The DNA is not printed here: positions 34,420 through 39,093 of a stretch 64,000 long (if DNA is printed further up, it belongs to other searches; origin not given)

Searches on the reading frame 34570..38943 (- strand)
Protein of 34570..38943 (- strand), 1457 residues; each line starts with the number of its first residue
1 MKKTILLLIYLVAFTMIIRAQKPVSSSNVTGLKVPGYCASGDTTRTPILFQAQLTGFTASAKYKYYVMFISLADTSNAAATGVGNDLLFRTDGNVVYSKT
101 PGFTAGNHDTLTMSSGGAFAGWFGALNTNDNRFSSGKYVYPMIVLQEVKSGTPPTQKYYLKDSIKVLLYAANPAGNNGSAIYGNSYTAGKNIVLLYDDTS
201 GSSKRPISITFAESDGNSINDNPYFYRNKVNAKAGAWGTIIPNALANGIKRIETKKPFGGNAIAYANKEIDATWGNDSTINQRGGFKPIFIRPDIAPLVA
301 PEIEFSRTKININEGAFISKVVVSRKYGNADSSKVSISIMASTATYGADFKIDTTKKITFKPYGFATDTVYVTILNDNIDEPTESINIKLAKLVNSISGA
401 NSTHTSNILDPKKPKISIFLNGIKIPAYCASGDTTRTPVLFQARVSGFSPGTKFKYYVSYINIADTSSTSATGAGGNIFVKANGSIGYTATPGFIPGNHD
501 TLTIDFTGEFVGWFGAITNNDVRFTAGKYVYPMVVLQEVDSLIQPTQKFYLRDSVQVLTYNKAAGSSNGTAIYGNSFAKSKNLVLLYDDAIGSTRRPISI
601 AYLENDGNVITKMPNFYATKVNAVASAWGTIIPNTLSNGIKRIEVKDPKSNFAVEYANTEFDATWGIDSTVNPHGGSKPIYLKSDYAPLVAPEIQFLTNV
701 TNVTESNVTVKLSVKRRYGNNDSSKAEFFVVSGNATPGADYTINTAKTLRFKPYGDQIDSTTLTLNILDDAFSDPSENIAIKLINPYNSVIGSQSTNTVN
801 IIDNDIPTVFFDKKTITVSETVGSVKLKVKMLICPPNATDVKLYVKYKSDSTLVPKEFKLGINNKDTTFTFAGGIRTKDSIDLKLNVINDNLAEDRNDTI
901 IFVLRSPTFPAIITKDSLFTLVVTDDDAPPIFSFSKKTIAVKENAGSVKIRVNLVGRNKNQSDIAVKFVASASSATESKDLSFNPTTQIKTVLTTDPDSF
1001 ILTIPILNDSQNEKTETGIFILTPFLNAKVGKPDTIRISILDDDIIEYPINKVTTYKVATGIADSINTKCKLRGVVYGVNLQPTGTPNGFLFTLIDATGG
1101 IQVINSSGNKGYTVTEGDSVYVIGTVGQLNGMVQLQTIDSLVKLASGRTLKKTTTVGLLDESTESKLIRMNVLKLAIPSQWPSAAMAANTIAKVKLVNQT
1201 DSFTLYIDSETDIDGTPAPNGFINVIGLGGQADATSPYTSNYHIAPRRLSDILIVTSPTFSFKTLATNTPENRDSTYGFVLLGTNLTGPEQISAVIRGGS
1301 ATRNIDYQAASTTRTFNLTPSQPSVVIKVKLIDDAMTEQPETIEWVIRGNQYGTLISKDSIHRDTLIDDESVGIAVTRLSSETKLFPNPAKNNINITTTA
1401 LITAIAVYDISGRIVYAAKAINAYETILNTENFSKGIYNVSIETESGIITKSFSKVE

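Call 99: search_protein_families(library=pfam, proteins=[window:34570-38943:-], max_evalue=0.0001)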
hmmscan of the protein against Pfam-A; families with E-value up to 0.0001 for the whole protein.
window:34570-38943:- (1457 aa): 2 families
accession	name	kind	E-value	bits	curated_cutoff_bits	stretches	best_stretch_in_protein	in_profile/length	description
PF03160.20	Calx-beta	-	1.5e-34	119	27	3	302-410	7-117/119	Calx-beta domain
PF18962.6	Por_Secre_tail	-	1.6e-12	47.9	27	1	1385-1451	1-71/75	Secretion system C-terminal sorting domain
